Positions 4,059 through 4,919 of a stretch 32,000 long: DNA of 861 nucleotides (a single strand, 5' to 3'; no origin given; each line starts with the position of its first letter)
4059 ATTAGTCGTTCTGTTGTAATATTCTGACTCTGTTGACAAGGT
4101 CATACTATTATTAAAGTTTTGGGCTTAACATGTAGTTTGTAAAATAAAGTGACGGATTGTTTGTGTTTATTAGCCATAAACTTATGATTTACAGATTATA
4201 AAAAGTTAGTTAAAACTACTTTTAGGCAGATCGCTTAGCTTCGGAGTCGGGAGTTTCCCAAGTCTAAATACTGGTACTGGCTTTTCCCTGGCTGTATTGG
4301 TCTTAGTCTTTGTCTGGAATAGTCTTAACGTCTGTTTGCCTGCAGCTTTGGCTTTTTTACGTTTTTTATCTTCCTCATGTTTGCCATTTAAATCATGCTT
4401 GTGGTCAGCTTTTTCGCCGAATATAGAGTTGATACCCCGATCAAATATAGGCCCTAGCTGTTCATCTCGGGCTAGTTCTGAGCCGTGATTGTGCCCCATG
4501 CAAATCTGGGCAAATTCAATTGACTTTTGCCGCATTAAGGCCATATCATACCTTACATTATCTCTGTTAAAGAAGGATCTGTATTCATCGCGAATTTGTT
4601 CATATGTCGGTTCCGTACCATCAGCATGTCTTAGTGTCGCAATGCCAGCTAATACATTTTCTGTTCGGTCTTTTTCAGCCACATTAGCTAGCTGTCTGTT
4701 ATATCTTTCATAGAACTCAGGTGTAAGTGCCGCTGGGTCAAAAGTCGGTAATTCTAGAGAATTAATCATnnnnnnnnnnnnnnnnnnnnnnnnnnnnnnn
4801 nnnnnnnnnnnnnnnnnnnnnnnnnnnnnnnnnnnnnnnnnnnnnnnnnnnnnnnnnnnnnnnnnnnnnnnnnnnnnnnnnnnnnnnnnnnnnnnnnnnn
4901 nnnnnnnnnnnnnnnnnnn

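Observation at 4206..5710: Unrecognisable two-gene operon (292 aa + 187 aa) divergent from a Fur-family regulator across a palindrome-bearing 66-bp control region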

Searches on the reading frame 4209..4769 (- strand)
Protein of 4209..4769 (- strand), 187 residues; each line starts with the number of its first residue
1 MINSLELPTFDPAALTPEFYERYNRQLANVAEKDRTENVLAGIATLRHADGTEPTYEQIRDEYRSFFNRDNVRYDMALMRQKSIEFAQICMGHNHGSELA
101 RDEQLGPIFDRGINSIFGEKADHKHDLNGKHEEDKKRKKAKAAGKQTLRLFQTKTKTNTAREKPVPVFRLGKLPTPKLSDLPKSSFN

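Call 3: search_protein_families(library=pfam, proteins=[window:4209-4769:-], max_evalue=1)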
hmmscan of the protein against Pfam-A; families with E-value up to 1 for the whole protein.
window:4209-4769:- (187 aa): 0 families

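Call 4: search_protein_families(library=ncbifam, proteins=[window:4209-4769:-], max_evalue=1)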
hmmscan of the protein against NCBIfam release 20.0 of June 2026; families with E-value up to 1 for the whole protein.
window:4209-4769:- (187 aa): 1 family
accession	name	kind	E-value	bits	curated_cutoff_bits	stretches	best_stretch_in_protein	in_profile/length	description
NF006287.0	PRK08463.1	equivalog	0.099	11.4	775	1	42-97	167-220/479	acetyl-CoA carboxylase subunit A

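Call 5: search_protein_families(library=phrogs, proteins=[window:4209-4769:-], max_evalue=1)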
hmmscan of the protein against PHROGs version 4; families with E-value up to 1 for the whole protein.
window:4209-4769:- (187 aa): 2 families
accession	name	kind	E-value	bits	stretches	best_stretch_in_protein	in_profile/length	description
phrog_621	-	tail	0.019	15.8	1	5-95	45-133/184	tail assembly chaperone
phrog_594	-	unknown function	0.4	12.1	0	18-45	28-55/85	-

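Call 9: find_homologous_proteins(query=window:4209-4769:-, max_evalue=0.001)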
Query window:4209-4769:- (187 aa): 3 proteins with E <= 0.001 among 69 candidates.
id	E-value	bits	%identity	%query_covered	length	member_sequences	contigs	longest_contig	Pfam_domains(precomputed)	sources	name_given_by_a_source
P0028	8.4e-121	419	100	100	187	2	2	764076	-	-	-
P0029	4.5e-77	276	80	80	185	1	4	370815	-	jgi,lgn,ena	jgi:hypothetical protein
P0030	1.8e-59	219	67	80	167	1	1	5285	-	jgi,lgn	jgi:hypothetical protein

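Call 55: find_homologous_proteins(query=A4, max_evalue=0.001)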
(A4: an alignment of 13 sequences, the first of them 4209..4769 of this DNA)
Query A4 (13 sequences) (187 aa, profile of the alignment): 12 proteins with E <= 0.001 among 7737 candidates.
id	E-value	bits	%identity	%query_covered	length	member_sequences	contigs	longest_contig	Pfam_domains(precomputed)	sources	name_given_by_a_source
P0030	3.2e-63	230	67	80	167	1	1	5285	-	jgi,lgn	jgi:hypothetical protein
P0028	7.3e-58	213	100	100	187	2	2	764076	-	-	-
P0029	1.6e-56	209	80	80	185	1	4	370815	-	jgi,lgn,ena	jgi:hypothetical protein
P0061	3.9e-54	201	48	65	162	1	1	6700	-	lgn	-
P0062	2.1e-51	192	31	59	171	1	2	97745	-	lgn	-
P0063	5.9e-51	190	27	67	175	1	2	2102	-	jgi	-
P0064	1.6e-38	150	33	77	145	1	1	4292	-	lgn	-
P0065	2.6e-37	146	35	75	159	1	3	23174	-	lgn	-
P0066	4.3e-36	142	32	51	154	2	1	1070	-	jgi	jgi:hypothetical protein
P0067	4.7e-35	139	33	62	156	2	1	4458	-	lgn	-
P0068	6.3e-35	138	29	72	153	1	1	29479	-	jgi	jgi:thiamine pyrophosphate-dependent acetolactate synthase large subunit-like protein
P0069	9.5e-33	131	29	61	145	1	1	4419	-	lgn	-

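Call 58: find_encoding_contigs(protein=P0068, flank=7000, max_places=2)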
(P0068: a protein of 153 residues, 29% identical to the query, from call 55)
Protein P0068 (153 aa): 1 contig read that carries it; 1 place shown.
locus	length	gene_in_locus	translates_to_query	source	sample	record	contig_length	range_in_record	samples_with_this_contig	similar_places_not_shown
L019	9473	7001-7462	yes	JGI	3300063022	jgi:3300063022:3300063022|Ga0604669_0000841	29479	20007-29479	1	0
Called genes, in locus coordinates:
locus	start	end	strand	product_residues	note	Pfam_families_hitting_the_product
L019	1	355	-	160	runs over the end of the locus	PF07963:N_methyl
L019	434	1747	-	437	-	PF00437:T2SSE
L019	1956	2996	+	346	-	PF00154:RecA_N, PF08423:Rad51, PF06745:ATPase (weak), PF13481:AAA_25 (faint), PF27531:MT3502_N (weak), PF01637:ATPase_2 (faint), PF21096:RecA_C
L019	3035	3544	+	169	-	-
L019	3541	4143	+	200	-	PF27462:RecX_N, PF21982:RecX_HTH1, PF02631:RecX_HTH2, PF21981:RecX_HTH3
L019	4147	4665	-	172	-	-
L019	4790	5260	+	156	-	PF02367:TsaE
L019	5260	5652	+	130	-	PF00814:TsaD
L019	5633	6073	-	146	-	PF01475:FUR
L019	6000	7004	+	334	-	-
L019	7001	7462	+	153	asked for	-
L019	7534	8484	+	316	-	PF01297:ZnuA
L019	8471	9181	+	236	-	PF02463:SMC_N (faint), PF00005:ABC_tran, PF13304:AAA_21 (weak)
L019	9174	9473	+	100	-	?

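Call 59: find_encoding_contigs(protein=P0065, flank=7000, max_places=2)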
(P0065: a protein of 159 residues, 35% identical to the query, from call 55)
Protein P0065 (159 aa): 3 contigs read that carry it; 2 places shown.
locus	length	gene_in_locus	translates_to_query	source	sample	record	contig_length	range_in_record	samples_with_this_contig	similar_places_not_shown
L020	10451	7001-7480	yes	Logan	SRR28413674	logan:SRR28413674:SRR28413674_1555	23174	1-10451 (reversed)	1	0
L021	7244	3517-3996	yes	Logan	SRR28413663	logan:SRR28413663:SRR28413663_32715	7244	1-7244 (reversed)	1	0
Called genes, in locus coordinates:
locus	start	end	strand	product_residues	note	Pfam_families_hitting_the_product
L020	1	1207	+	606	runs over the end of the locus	PF00009:GTP_EFTU, PF03144:GTP_EFTU_D2, PF22042:EF-G_D2, PF00679:EFG_C, PF21018:BipA_C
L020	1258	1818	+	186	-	PF01135:PCMT, PF01209:Ubie_methyltran (weak), PF01189:Methyltr_RsmB-F (weak), PF13847:Methyltransf_31, PF13649:Methyltransf_25 (weak)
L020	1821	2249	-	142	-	PF00011:HSP20, PF17886:ArsA_HSP20 (weak)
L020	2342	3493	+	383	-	PF00348:polyprenyl_synt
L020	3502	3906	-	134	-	-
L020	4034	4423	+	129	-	PF06262:Zincin_1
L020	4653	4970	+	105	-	-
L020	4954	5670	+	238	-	-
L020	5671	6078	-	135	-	PF01475:FUR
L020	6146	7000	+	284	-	-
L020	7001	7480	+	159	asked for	-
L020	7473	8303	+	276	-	PF02535:Zip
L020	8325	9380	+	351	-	PF02646:RmuC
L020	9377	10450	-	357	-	?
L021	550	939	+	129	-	PF06262:Zincin_1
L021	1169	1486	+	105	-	-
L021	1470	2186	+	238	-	-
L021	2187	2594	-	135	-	PF01475:FUR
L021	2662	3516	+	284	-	-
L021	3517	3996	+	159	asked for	-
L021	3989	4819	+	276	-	PF02535:Zip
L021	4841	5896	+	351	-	PF02646:RmuC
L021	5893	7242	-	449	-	?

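Call 60: search_solved_structures(query=L019:7534-8481:+, max_evalue=1e-10, show_alignments=2)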
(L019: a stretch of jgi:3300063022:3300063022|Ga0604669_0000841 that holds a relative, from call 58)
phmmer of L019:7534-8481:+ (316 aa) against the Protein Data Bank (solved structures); distinct sequences matched with E-value up to 1e-10: 51.
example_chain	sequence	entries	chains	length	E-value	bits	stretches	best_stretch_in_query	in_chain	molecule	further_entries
7jj8_B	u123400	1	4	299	3.3e-71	243.3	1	37-310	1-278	Zinc-binding lipoprotein AdcA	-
7jj9_A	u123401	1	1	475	1.2e-70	241.4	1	37-310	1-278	Zinc-binding lipoprotein AdcA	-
2o1e_A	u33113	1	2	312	4.8e-70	239.5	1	29-314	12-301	YcdH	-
3hjt_A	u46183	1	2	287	1.6e-45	158.9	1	39-307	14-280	Lmb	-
3gi1_A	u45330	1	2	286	1.7e-45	158.9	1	39-307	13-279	Laminin-binding protein of group A streptococci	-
4h0f_A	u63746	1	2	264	1.1e-43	152.9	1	39-307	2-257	Laminin-binding surface protein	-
3cx3_A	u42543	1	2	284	1.2e-41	146.3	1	39-309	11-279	Lipoprotein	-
7lm7_A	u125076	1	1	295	1.6e-41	145.8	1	38-310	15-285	Adhesion protein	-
7lm5_A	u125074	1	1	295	1.8e-40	142.4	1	38-310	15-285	Adhesion protein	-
7lm6_A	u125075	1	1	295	2.6e-40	141.9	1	38-310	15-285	Adhesion protein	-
5hx7_A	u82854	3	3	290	3.6e-38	134.9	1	28-314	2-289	Manganese-binding lipoprotein MntA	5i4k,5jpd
1pq4_A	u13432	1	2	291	1.4e-32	116.5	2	126-285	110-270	periplasmic binding protein component of an ABC type zinc uptake transporter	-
8svc_A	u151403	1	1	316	4e-32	115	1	20-278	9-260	Metal ABC transporter substrate-binding protein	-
4utp_A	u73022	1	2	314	2.6e-31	112.4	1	17-314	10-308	MANGANESE ABC TRANSPORTER SUBSTRATE-BINDING LIPOPROTEIN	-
4uto_A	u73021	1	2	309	2.9e-31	112.2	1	17-314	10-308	MANGANESE ABC TRANSPORTER SUBSTRATE-BINDING LIPOPROTEIN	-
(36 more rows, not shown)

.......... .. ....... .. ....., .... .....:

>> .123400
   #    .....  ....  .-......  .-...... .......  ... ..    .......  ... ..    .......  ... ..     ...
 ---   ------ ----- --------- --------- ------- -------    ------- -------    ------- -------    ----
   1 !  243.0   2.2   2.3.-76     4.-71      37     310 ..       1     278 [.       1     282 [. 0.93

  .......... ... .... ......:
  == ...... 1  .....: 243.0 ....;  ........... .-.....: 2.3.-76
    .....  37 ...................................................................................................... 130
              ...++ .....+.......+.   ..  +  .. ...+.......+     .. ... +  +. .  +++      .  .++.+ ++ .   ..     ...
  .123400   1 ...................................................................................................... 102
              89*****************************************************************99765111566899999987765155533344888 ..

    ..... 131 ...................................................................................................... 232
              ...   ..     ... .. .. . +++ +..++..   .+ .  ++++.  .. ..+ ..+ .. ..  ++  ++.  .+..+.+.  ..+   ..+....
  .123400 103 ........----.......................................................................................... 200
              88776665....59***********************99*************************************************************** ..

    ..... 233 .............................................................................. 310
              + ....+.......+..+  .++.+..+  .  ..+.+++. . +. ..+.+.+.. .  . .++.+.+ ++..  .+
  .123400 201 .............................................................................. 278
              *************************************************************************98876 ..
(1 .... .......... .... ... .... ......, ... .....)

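Call 64: predict_structure(alignment_id=A5)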
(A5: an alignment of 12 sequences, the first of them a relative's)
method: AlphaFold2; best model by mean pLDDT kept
length: 187 residues; sequences in the alignment: 12
mean_pLDDT: 65.0   pTM: 0.36
mean pLDDT of the five models: 65.0, 65.0, 64.4, 62.2, 61.3
residues with pLDDT >= 90: 18; 70-90: 63; 50-70: 62; < 50: 44
segments of 3 or more residues with pLDDT < 50: 1-7, 123-130, 147-149, 152-166, 168-171, 185-187
pLDDT, mean of each block of 10 residues (from residue 1): 46 75 68 56 58 77 89 91 90 77 81 81 46 55 51 39 46 54 51
secondary structure, 60 per line:
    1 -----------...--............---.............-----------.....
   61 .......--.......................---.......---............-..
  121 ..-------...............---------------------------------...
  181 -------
elements in order: H17-28 H32-44 H56-67 H70-92 H96-102 H106-117 H119-122 H130-144

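Call 67: search_protein_families(library=padloc, proteins=[window:4209-4769:-], max_evalue=1)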
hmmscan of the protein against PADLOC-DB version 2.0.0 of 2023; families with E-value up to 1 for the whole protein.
window:4209-4769:- (187 aa): 0 families

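Call 69: search_protein_families(library=pfam, alignment_id=A5, max_evalue=1)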
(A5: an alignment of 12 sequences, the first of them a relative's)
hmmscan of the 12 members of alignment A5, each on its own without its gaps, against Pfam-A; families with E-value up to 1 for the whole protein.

A. member 1, P0028 (187 aa): 0 families

B. families by the number of members that match (of 12 scanned): 11 families
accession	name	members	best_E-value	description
PF06295.17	ZapG-like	2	0.006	Z-ring associated protein G-like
PF01774.22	UreD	1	0.0079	UreD urease accessory protein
PF14812.11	PBP1_TM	1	0.0095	Transmembrane domain of transglycosylase PBP1 at N-terminal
PF21106.3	YtxK_like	1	0.031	YtxK N-terminal helical domain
PF11595.13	DUF3245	1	0.039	Protein of unknown function (DUF3245)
PF21402.2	NLRX1_C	1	0.049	NLR family member X1, C-terminal domain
PF22137.1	T6SS_Tle1-like_C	1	0.11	T6SS, Phospholipase effector Tle1-like, C-terminal domain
PF14165.11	YtzH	1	0.23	YtzH-like protein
PF11718.13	CPSF73-100_C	1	0.33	Pre-mRNA 3'-end-processing endonuclease polyadenylation factor C-term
PF03221.22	HTH_Tnp_Tc5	1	0.63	Tc5 transposase DNA-binding domain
PF10278.14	Med19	1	0.78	Mediator of RNA pol II transcription subunit 19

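Call 70: fold_search(model_id=the predicted structure, library=pdb)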
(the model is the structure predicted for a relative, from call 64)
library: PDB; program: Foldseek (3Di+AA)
matches with E <= 10: 6; with E <= 0.001: 0
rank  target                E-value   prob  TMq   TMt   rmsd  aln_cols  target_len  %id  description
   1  9mlc_i                1.6e+00  0.06  0.17  0.15  18.1       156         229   12  Pol II-DSIF-SPT6-PAF1c-TFIIS-IWS1-ELOF1-LEDGF-nucleosome activated elongation complex Composite map T (released 2026-01-21)
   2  8z11_f                3.4e+00  0.04  0.12  0.14  13.9       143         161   14  Cryo-EM structure of haptophyte photosystem I (released 2025-01-22)
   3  6kif_F                4.1e+00  0.03  0.13  0.16  13.5       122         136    9  Structure of cyanobacterial photosystem I-IsiA-flavodoxin supercomplex (released 2020-02-12)
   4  9lut_F                6.3e+00  0.02  0.15  0.17  20.5       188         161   10  PSI-LHCI supercomplex binding with 4 Lhcas from M. polymorpha (released 2026-02-18)
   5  5knl_A                7.6e+00  0.11  0.18  0.04   4.3        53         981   13  Crystal structure of S. pombe ubiquitin E1 (Uba1) in complex with Ubc15 and ubiquitin (released 2017-02-15)
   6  5dqq                  8.1e+00  0.06  0.21  0.07  19.6       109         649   12  Structure, inhibition and regulation of two-pore channel TPC1 from Arabidopsis thaliana (released 2016-03-09)

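Call 77: find_encoding_contigs(protein=P0069, flank=5000, max_places=1)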
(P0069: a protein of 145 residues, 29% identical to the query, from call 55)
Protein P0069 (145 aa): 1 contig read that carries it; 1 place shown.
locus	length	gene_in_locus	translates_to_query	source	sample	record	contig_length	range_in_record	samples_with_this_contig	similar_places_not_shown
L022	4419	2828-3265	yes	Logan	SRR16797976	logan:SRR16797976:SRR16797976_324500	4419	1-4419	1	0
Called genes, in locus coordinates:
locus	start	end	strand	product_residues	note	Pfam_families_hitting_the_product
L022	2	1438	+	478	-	?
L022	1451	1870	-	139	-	PF01475:FUR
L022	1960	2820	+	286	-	-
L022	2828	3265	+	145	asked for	-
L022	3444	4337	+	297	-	PF02535:Zip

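Call 78: find_encoding_contigs(protein=P0064, flank=5000, max_places=1)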
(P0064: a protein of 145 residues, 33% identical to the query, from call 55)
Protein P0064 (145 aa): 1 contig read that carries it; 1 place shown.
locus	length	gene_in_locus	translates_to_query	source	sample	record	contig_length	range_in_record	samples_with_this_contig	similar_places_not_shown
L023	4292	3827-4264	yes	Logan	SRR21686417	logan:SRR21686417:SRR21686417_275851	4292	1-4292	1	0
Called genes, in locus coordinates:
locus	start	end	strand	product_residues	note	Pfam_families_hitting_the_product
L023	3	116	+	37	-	?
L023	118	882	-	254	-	PF04402:SIMPL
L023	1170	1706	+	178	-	-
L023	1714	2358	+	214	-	PF01569:PAP2, PF14378:PAP2_3 (weak)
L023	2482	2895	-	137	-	PF01475:FUR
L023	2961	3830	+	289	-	-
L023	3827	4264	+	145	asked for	-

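Call 79: find_encoding_contigs(protein=P0061, flank=5000, max_places=1)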
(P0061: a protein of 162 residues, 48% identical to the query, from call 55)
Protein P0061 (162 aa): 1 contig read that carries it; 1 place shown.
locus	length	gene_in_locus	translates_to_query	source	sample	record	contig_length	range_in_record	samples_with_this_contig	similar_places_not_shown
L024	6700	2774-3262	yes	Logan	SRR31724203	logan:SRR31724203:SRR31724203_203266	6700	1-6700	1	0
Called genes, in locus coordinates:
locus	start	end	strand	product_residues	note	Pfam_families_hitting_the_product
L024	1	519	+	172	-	?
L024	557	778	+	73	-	-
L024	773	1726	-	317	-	-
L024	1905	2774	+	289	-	-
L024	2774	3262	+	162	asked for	-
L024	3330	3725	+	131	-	PF13473:Cupredoxin_1 (weak)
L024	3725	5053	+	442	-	-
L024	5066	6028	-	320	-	-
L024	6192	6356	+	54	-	-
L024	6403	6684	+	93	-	-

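Call 83: search_solved_structures(query=A5, max_evalue=10)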
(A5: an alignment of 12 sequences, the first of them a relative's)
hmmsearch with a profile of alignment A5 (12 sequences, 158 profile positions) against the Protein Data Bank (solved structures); distinct sequences matched with E-value up to 10: 2.
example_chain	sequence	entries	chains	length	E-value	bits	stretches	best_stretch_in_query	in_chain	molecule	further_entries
8xhs_A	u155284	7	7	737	0.66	13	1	4-59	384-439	KmAgo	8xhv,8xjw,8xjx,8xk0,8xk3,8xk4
6s7j_A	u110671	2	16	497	2.2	11.3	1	9-28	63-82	Uncharacterized protein | ergothionase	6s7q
